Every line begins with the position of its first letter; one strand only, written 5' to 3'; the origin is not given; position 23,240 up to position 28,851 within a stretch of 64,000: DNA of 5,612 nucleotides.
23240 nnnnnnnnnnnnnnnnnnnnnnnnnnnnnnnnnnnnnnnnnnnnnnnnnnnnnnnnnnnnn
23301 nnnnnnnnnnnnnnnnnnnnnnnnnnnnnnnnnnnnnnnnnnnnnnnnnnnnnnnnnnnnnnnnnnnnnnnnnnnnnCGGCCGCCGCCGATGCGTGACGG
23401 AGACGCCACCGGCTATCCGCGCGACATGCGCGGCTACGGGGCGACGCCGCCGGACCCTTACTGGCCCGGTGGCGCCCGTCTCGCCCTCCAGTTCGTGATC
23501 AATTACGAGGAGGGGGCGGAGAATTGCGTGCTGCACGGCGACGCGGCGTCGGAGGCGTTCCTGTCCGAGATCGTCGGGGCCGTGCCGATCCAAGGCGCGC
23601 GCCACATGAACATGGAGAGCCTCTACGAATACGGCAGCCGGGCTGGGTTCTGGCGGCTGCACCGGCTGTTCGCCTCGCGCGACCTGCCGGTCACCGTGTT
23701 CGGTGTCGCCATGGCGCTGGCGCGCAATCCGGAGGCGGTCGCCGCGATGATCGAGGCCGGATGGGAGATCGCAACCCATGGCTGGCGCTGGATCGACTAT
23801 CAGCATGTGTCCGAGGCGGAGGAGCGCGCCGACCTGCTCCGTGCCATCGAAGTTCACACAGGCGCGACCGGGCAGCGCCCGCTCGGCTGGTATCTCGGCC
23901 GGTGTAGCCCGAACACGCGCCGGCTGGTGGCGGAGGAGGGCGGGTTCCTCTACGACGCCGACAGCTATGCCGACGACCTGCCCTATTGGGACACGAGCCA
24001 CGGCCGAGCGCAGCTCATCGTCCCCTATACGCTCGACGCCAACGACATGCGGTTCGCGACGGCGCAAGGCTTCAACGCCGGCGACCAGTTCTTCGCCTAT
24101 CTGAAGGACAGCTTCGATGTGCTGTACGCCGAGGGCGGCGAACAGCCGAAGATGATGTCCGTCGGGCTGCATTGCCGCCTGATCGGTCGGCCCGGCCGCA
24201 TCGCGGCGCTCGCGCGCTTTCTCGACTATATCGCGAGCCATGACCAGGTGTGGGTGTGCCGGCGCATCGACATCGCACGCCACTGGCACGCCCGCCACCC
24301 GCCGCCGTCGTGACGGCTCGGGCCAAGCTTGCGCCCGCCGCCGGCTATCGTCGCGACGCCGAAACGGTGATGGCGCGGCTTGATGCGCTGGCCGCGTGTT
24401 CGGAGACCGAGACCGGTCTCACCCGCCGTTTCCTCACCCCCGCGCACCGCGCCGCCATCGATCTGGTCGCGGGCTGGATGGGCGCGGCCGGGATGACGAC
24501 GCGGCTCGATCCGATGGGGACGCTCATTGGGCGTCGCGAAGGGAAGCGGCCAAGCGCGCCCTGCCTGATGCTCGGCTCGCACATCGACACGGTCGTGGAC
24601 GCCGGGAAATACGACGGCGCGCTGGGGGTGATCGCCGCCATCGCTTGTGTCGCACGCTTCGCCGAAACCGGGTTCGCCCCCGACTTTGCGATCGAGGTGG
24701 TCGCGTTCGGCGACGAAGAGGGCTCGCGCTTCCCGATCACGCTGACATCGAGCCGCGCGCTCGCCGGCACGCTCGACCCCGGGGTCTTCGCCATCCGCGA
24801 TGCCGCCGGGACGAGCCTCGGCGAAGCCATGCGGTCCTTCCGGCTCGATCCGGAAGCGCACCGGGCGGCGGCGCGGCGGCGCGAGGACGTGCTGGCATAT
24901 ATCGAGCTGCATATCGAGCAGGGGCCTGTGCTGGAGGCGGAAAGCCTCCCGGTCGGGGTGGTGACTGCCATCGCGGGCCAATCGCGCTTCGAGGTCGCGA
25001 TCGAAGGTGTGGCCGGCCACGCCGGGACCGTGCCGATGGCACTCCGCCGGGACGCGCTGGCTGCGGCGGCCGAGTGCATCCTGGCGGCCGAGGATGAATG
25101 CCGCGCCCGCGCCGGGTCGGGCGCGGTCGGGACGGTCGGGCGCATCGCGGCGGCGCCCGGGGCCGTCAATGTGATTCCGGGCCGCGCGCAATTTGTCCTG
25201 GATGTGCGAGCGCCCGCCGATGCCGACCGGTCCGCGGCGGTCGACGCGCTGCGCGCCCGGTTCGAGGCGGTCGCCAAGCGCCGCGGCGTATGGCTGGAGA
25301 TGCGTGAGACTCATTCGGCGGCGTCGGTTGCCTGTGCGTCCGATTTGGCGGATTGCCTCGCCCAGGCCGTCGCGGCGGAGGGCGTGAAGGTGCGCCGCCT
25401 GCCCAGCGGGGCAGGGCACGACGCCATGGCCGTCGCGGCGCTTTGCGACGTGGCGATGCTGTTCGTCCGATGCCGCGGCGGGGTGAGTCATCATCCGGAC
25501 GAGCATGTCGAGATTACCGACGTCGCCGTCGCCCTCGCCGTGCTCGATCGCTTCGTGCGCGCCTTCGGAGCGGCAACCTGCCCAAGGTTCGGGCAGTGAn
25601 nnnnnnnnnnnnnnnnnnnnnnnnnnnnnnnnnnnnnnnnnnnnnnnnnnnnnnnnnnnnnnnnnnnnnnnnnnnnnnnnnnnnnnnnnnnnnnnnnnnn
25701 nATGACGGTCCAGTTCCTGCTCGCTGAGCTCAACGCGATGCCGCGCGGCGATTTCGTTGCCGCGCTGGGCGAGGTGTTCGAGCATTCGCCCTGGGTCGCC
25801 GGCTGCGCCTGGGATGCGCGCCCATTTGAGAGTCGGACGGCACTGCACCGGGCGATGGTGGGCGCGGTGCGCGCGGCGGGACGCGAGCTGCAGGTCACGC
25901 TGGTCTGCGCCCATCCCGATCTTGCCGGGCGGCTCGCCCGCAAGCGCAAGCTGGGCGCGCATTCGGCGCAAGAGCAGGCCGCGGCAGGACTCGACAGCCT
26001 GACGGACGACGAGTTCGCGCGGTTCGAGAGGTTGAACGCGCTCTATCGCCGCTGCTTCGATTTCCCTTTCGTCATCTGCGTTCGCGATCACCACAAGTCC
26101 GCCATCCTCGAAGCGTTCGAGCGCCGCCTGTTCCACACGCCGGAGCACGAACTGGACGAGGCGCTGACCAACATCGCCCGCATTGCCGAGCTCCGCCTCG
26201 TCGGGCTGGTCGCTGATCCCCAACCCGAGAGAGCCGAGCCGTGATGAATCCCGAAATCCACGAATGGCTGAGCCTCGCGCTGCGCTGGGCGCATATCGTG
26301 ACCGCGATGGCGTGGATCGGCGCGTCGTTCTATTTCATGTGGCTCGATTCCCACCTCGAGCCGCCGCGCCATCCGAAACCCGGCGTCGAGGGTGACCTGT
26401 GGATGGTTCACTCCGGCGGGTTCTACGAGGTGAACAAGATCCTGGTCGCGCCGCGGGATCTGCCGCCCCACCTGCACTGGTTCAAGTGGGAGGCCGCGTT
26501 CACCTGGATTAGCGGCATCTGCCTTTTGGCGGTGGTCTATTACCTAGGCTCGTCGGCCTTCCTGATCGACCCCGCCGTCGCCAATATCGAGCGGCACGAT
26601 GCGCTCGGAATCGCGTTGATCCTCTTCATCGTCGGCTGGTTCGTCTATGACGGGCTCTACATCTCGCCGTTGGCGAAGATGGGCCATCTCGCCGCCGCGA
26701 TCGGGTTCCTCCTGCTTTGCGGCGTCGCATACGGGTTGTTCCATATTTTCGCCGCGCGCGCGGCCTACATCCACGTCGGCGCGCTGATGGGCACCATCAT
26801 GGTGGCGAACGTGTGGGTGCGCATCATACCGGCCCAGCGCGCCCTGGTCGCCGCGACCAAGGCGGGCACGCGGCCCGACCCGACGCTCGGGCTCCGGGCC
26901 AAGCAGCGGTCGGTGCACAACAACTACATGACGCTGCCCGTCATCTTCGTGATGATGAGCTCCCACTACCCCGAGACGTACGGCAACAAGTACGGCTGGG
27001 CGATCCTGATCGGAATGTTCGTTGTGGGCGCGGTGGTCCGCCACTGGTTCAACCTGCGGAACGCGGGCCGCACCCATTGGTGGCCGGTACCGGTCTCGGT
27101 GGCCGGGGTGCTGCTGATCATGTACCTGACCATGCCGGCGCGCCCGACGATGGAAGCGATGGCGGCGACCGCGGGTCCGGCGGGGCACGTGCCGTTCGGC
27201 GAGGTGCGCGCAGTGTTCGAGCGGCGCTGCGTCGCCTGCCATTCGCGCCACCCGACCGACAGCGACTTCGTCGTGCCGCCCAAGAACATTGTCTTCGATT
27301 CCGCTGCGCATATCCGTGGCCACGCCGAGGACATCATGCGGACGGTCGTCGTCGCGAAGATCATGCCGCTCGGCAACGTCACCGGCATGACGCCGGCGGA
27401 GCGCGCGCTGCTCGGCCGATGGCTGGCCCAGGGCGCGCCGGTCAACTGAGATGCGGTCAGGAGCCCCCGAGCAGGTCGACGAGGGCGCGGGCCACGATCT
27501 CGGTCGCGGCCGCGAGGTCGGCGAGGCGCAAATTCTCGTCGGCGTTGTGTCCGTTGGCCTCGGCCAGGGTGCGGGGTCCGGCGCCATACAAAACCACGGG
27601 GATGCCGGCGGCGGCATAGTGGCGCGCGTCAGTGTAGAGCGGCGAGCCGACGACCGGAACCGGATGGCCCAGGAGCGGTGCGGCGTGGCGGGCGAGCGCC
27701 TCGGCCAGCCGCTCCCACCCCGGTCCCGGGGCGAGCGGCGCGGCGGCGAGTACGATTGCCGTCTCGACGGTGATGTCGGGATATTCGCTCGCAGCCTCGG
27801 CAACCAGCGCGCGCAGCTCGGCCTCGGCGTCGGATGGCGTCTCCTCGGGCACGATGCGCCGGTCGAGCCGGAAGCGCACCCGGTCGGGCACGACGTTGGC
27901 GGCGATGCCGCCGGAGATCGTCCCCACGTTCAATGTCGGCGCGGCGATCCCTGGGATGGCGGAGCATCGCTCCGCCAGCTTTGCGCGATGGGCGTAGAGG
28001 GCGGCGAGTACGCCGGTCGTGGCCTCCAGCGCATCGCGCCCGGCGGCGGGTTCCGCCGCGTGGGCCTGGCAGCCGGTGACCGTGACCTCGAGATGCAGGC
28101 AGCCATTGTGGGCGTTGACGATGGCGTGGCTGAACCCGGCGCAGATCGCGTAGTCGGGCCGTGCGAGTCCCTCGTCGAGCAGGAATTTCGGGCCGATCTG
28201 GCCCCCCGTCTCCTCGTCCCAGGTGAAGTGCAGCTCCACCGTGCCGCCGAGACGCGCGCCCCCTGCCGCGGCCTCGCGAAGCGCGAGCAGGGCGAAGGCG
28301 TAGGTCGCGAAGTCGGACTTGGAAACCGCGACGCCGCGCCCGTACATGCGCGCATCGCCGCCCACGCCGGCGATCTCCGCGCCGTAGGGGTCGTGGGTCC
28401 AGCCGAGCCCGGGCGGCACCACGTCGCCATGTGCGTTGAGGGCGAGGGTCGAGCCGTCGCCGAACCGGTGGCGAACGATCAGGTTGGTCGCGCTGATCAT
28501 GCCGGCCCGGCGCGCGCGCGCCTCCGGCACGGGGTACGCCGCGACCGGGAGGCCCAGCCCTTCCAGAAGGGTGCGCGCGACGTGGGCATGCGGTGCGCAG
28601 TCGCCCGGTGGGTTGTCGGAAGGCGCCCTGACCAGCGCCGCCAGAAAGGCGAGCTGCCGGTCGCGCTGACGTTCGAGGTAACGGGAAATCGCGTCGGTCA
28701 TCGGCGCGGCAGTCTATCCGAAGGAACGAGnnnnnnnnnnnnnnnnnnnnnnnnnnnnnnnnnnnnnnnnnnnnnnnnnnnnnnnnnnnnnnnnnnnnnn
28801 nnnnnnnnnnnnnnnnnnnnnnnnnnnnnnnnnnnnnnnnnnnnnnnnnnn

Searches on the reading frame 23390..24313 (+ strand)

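Call 3: search_protein_families(library=pfam, proteins=[window:23390-24313:+], max_evalue=0.001)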
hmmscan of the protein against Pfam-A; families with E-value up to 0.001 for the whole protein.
window:23390-24313:+ (307 aa): 1 family
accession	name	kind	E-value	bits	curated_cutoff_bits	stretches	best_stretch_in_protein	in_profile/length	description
PF01522.26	Polysacc_deac_1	-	1.1e-11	45.2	23.1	1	79-167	13-101/124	Polysaccharide deacetylase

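Call 4: search_protein_families(library=ncbifam, proteins=[window:23390-24313:+], max_evalue=0.001)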
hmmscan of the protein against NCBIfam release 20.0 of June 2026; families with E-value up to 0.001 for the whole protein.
window:23390-24313:+ (307 aa): 3 families
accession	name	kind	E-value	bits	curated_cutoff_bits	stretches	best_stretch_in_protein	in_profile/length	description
TIGR03212.1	uraD_N-term-dom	equivalog_domain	7.5e-169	560.3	424.6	1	9-304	1-296/297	allantoinase PuuE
TIGR03006.1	pepcterm_polyde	equivalog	8.5e-06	25.1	276.2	1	90-175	39-124/272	XrtA system polysaccharide deacetylase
TIGR02764.1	spore_ybaN_pdaB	equivalog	5.5e-05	23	237.4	1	95-163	29-97/191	polysaccharide deacetylase family sporulation protein PdaB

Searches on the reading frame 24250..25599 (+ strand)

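Call 3: search_protein_families(library=pfam, proteins=[window:24250-25599:+], max_evalue=0.001)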
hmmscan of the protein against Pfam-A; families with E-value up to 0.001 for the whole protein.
window:24250-25599:+ (449 aa): 3 families
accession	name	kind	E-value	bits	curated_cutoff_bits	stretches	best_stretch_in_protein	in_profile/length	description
PF01546.33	Peptidase_M20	-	1.4e-24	87.6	24.6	1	107-437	1-205/206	Peptidase family M20/M25/M40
PF07687.19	M20_dimer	-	1.8e-08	34.7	21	1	243-344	5-105/107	Peptidase dimerisation domain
PF04389.22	Peptidase_M28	-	1.1e-07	32.2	21.3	1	92-170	2-75/193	Peptidase family M28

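Call 4: search_protein_families(library=ncbifam, proteins=[window:24250-25599:+], max_evalue=0.001)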
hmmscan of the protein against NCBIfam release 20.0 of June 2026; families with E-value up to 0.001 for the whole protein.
window:24250-25599:+ (449 aa): 27 families (the best 25 are shown)
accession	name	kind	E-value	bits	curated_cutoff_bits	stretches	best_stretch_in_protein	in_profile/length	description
NF006775.0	PRK09290.2-5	equivalog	4.8e-164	546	479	1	35-441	10-415/419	allantoate amidohydrolase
NF006773.0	PRK09290.2-2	equivalog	9.8e-127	423.3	584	1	33-438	11-415/419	allantoate amidohydrolase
TIGR01879.1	hydantase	subfamily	3.1e-122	408.4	204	1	51-434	15-396/401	hydantoinase/carbamoylase family amidase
NF058540.1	Ncarbamyl_ErtE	equivalog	8.7e-118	393.5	520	1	35-439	8-414/418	N-carbamyl-l-glutamate amidohydrolase ErtE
NF006771.0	PRK09290.1-5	subfamily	1e-117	393.2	399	1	36-437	5-407/413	allantoate amidohydrolase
NF009529.0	PRK12893.1-2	equivalog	5.4e-116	387.7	508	1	34-440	6-408/411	Zn-dependent hydrolase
NF006774.0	PRK09290.2-4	equivalog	1.3e-103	347.1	897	1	36-431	13-407/427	allantoate amidohydrolase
NF010373.0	PRK13799.1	equivalog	2.8e-103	346.4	1087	1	38-439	181-586/591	unknown domain/N-carbamoyl-L-amino acid hydrolase fusion protein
NF009531.0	PRK12893.1-5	equivalog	2.2e-94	316.3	486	1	36-438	8-410/421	Zn-dependent hydrolase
NF006768.0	PRK09290.1-1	equivalog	3.5e-92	309.4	532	1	39-434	8-402/411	allantoate deiminase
NF009527.0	PRK12891.1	subfamily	4.4e-91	306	461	1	36-438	9-419/426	Zn-dependent hydrolase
NF006769.0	PRK09290.1-3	subfamily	4.9e-86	289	452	1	43-432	18-404/417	allantoate amidohydrolase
TIGR03176.1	AllC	equivalog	2.4e-78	263.6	597.75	1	46-433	11-396/406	allantoate deiminase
NF006770.0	PRK09290.1-4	equivalog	3e-78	263.3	372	1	51-436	18-397/403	allantoate amidohydrolase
NF006772.0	PRK09290.2-1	subfamily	1.5e-71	241.5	424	1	39-439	16-415/430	allantoate amidohydrolase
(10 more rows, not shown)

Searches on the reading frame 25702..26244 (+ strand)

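Call 3: search_protein_families(library=pfam, proteins=[window:25702-26244:+], max_evalue=0.001)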
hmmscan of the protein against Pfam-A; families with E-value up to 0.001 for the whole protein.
window:25702-26244:+ (180 aa): 1 family
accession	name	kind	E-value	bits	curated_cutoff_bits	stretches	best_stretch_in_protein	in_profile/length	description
PF09349.15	OHCU_decarbox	-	4.3e-50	170.7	24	1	11-166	1-154/155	OHCU decarboxylase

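Call 4: search_protein_families(library=ncbifam, proteins=[window:25702-26244:+], max_evalue=0.001)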
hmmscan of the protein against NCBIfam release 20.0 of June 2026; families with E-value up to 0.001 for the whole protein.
window:25702-26244:+ (180 aa): 5 families
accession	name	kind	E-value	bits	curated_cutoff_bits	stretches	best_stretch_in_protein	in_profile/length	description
TIGR03164.1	UHCUDC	equivalog_domain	2.7e-58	196.5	96.25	1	13-166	1-154/157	2-oxo-4-hydroxy-4-carboxy-5-ureidoimidazoline decarboxylase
NF010373.0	PRK13799.1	equivalog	2.6e-39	135.1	1087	1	7-168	5-171/591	unknown domain/N-carbamoyl-L-amino acid hydrolase fusion protein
NF010372.0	PRK13798.1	subfamily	5.6e-21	75.4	124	1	4-173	6-167/173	2-oxo-4-hydroxy-4-carboxy-5-ureidoimidazoline decarboxylase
TIGR03180.1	UraD_2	equivalog_domain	1.5e-17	64.1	139.4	1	10-169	1-157/158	2-oxo-4-hydroxy-4-carboxy-5-ureidoimidazoline decarboxylase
NF010371.0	PRK13797.1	equivalog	1.3e-08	33.9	814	1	28-170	369-518/521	allantoicase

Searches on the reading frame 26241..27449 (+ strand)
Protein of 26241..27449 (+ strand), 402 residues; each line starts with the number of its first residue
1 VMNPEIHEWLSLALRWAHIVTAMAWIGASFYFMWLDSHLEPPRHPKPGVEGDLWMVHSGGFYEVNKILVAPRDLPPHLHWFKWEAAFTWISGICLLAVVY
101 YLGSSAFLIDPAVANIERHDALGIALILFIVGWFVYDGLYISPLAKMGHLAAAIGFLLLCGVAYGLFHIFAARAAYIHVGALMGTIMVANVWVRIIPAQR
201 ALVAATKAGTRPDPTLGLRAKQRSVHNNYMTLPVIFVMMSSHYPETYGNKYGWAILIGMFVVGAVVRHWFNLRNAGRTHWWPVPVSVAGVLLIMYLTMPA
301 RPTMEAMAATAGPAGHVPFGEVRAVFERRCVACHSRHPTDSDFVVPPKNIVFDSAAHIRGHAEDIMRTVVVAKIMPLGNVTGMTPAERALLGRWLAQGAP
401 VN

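Call 3: search_protein_families(library=pfam, proteins=[window:26241-27449:+], max_evalue=0.001)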
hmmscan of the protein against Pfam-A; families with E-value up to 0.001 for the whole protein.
window:26241-27449:+ (402 aa): 1 family
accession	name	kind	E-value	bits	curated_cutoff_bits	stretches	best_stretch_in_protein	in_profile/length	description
PF06181.16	Urate_ox_N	-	2.9e-118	395.1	26.9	1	6-295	3-292/295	Urate oxidase N-terminal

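Call 4: search_protein_families(library=ncbifam, proteins=[window:26241-27449:+], max_evalue=0.001)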
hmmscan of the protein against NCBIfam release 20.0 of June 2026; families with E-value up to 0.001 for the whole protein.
window:26241-27449:+ (402 aa): 0 families

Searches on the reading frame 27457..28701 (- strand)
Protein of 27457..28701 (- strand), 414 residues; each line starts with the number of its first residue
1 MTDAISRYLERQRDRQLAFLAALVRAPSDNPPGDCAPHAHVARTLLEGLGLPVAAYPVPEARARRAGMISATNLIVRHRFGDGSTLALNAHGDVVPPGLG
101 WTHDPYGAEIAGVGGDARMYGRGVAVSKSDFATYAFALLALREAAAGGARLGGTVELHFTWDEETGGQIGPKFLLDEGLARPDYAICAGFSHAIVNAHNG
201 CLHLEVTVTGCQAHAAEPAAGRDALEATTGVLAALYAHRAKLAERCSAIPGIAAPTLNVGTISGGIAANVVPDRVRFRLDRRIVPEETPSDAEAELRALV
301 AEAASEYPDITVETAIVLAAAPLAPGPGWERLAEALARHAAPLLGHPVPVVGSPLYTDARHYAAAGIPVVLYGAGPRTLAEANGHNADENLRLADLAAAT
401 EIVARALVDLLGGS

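Call 3: search_protein_families(library=pfam, proteins=[window:27457-28701:-], max_evalue=0.001)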
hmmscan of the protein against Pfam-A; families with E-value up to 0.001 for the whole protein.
window:27457-28701:- (414 aa): 2 families
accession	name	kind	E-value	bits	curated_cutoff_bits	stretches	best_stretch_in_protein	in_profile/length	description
PF01546.33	Peptidase_M20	-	5.9e-22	79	24.6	1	87-407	1-204/206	Peptidase family M20/M25/M40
PF07687.19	M20_dimer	-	1.2e-18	67.5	21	1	196-307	1-106/107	Peptidase dimerisation domain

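Call 4: search_protein_families(library=ncbifam, proteins=[window:27457-28701:-], max_evalue=0.001)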
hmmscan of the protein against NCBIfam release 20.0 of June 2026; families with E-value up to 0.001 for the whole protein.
window:27457-28701:- (414 aa): 46 families (the best 25 are shown)
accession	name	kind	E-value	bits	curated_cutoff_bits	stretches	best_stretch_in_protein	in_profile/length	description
TIGR01910.1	DapE-ArgE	subfamily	3.5e-55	187.7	217.6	1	18-401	2-372/373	ArgE/DapE family deacylase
NF006400.0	PRK08651.1-3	equivalog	9.6e-54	182.7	374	1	12-405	8-401/410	succinyl-diaminopimelate desuccinylase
NF009558.0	PRK13013.1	equivalog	1.4e-38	132.7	428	1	4-412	6-425/429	acetylornithine deacetylase/succinyl-diaminopimelate desuccinylase family protein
TIGR01892.1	AcOrn-deacetyl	equivalog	2.7e-37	128.7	297.7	1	42-406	24-364/365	acetylornithine deacetylase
NF005306.0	PRK06837.1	subfamily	4e-33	114.9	376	1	2-408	8-419/427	ArgE/DapE family deacylase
NF005710.0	PRK07522.1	subfamily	4.8e-33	114.9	412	1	82-407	67-385/391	acetylornithine deacetylase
NF006399.0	PRK08651.1-2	equivalog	5.7e-31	107.9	381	1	18-407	8-401/405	succinyl-diaminopimelate desuccinylase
NF006398.0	PRK08651.1-1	equivalog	4.4e-30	105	439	1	6-410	4-399/403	succinyl-diaminopimelate desuccinylase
NF006365.0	PRK08588.1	subfamily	6.9e-30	104.6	289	1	81-409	61-379/383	succinyl-diaminopimelate desuccinylase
NF003474.0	PRK05111.1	equivalog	1.5e-27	96.5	460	1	47-405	44-375/383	acetylornithine deacetylase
NF010589.0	PRK13983.1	equivalog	7.4e-27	94.3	333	1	2-407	2-406/409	M20 family metallo-hydrolase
NF006402.0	PRK08651.1-5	equivalog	1.2e-25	90.3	369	1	73-411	46-368/369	succinyl-diaminopimelate desuccinylase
NF005373.0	PRK06915.1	equivalog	2e-24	86.3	428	1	62-409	71-416/422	peptidase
NF009557.0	PRK13009.1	equivalog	8.7e-23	81.1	284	1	17-410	6-374/377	succinyl-diaminopimelate desuccinylase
TIGR01900.1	dapE-gram_pos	equivalog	1.4e-22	80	304.2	1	72-405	46-348/351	succinyl-diaminopimelate desuccinylase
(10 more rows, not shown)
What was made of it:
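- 27457..28701 (-): M20 (ArgE/DapE-type) metallohydrolase, divergently transcribed 41 nt from the oxygenase ATG; membership of the unit is uncertain. Peptidase_M20 + M20_dimer; TIGR01910 187.7 bits against 217.6 (calls 3, 4).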
